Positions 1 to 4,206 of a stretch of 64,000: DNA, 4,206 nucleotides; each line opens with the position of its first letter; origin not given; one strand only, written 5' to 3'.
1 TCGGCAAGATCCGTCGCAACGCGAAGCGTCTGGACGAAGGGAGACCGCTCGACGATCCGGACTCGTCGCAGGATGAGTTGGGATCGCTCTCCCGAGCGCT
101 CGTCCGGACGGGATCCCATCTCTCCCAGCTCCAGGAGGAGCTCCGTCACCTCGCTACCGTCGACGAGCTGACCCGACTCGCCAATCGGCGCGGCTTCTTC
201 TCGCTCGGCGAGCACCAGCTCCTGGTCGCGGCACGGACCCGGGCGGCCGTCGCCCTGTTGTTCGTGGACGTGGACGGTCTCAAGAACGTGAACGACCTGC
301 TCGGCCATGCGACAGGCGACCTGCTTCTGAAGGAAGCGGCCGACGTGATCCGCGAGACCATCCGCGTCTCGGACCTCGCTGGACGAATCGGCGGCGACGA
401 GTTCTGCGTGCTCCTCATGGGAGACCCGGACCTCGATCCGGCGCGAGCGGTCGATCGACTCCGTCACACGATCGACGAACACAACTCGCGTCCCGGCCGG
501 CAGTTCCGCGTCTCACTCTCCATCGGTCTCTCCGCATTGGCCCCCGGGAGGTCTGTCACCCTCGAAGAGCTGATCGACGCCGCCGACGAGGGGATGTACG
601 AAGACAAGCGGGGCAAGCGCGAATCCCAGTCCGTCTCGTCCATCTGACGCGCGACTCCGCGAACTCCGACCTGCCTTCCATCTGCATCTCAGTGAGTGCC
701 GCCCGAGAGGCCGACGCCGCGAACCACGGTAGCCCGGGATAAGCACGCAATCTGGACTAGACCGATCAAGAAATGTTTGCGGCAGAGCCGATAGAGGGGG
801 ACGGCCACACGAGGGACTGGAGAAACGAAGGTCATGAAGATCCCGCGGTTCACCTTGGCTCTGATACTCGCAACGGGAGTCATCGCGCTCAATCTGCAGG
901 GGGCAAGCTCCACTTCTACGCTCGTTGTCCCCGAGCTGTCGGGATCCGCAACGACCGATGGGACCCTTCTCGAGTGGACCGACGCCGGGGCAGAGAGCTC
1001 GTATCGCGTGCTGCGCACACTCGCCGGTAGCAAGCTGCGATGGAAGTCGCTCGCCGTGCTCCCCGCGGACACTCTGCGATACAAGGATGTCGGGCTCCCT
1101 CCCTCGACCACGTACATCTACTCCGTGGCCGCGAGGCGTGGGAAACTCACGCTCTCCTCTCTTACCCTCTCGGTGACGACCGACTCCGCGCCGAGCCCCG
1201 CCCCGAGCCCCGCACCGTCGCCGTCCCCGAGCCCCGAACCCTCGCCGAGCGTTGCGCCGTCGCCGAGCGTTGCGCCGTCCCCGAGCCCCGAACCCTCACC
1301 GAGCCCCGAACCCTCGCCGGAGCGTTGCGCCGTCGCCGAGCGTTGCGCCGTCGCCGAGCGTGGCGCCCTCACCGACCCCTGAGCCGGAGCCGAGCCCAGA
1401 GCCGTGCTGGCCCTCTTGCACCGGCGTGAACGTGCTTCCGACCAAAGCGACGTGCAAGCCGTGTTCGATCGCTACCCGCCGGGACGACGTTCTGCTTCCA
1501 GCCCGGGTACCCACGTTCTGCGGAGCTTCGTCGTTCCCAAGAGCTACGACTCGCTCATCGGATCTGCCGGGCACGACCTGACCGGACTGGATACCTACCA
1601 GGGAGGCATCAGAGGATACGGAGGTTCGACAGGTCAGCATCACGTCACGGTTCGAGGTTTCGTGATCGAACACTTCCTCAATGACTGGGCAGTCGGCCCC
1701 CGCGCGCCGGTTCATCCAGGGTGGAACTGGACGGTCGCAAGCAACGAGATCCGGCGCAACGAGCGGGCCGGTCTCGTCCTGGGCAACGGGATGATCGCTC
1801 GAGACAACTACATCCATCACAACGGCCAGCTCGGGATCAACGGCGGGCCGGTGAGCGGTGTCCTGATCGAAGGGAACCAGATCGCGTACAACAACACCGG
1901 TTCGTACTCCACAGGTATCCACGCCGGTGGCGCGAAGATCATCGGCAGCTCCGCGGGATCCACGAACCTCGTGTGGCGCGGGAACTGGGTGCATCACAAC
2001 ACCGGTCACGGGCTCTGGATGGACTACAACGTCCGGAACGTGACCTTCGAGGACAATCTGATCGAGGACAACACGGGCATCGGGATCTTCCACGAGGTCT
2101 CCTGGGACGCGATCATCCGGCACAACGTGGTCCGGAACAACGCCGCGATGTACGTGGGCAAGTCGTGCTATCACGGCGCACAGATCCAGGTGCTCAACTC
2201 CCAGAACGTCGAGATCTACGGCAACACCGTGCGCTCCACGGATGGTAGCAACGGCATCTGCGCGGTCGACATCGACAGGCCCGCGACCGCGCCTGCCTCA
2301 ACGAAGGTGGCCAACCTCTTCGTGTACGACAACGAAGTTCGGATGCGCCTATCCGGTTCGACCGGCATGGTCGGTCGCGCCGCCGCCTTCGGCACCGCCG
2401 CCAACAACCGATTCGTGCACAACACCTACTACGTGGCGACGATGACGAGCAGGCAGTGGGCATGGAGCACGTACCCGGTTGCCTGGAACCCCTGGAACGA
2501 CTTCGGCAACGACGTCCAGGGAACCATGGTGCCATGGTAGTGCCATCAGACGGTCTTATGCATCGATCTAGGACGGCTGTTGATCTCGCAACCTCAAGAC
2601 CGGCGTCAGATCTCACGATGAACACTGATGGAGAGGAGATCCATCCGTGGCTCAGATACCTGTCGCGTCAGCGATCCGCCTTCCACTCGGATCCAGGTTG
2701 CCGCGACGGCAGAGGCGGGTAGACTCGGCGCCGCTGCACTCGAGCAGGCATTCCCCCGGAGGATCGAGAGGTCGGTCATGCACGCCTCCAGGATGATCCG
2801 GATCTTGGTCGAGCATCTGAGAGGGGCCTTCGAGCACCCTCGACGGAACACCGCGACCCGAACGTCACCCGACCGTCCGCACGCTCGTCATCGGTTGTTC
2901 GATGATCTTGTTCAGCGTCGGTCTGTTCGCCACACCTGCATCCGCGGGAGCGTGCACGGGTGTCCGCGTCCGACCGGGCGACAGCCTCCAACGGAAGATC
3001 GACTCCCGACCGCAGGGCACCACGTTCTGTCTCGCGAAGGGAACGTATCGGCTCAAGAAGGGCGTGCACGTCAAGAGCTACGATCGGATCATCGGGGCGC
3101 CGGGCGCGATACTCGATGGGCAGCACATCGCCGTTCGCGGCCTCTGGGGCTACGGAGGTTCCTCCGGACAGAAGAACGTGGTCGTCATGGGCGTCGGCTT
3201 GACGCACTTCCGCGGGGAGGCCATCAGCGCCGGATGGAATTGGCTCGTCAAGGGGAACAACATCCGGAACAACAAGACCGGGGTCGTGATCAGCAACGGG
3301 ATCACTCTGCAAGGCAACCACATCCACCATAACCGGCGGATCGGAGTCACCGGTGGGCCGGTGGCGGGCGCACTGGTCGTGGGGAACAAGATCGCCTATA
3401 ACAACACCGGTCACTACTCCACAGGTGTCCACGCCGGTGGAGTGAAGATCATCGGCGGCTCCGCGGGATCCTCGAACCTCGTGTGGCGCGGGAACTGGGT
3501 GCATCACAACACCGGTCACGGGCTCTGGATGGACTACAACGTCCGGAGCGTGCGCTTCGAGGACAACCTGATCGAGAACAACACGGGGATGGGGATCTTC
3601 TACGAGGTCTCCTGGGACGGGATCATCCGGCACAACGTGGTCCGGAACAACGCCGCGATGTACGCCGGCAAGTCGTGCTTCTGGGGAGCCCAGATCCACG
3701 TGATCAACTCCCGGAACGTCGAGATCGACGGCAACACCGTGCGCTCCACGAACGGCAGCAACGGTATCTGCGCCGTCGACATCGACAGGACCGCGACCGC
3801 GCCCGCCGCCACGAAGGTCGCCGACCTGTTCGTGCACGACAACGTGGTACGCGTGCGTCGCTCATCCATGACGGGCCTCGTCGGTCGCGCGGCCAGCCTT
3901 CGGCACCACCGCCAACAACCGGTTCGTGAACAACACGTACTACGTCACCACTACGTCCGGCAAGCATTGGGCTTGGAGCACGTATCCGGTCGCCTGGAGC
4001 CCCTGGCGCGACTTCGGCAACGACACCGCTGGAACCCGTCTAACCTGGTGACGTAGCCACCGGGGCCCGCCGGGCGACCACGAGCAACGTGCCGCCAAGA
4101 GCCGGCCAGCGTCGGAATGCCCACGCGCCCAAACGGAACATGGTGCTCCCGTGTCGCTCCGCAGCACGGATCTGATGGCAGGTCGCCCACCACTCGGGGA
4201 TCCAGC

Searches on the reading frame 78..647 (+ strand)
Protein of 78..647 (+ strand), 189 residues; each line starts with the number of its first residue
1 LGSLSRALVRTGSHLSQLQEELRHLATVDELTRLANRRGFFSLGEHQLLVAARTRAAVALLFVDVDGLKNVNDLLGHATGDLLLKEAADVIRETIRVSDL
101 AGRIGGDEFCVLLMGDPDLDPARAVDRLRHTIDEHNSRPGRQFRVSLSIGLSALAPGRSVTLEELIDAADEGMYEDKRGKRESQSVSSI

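Call 68: search_protein_families(library=pfam, proteins=[window:78-647:+], max_evalue=0.0001)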
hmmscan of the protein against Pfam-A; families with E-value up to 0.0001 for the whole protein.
window:78-647:+ (189 aa): 1 family
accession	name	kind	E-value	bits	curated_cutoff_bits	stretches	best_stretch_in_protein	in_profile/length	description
PF00990.26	GGDEF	-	3.5e-36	124.8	23.8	1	26-182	1-160/161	Diguanylate cyclase, GGDEF domain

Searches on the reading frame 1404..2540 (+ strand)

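Call 41: search_protein_families(library=pfam, proteins=[window:1404-2540:+], max_evalue=0.001)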
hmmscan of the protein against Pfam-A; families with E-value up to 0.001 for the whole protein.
window:1404-2540:+ (378 aa): 2 families
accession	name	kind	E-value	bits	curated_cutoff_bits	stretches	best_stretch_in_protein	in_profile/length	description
PF13229.12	Beta_helix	-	2.8e-16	60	25.9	1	106-276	8-158/158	Right handed beta helix region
PF05048.19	NosD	-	4.1e-12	46.4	23.6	1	185-356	67-188/212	Periplasmic copper-binding protein (NosD)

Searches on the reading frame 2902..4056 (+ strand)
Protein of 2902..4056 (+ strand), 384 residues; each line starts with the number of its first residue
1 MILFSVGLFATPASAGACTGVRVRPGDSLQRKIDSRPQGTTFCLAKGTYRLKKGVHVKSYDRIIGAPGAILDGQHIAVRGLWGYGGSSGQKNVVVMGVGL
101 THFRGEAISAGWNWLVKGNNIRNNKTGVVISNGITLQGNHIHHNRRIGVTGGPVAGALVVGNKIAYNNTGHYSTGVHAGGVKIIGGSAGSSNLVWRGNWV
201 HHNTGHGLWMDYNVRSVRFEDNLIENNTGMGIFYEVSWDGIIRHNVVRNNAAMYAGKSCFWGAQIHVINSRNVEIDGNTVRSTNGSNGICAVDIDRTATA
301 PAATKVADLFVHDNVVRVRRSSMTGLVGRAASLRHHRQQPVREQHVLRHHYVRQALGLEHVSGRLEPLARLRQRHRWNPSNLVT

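Call 41: search_protein_families(library=pfam, proteins=[window:2902-4056:+], max_evalue=0.001)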
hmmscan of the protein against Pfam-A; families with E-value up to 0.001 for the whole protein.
window:2902-4056:+ (384 aa): 2 families
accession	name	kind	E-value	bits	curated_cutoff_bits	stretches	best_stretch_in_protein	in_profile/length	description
PF13229.12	Beta_helix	-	2.1e-14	53.9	25.9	1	110-280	7-158/158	Right handed beta helix region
PF05048.19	NosD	-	7e-10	39.1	23.6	1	189-251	67-129/212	Periplasmic copper-binding protein (NosD)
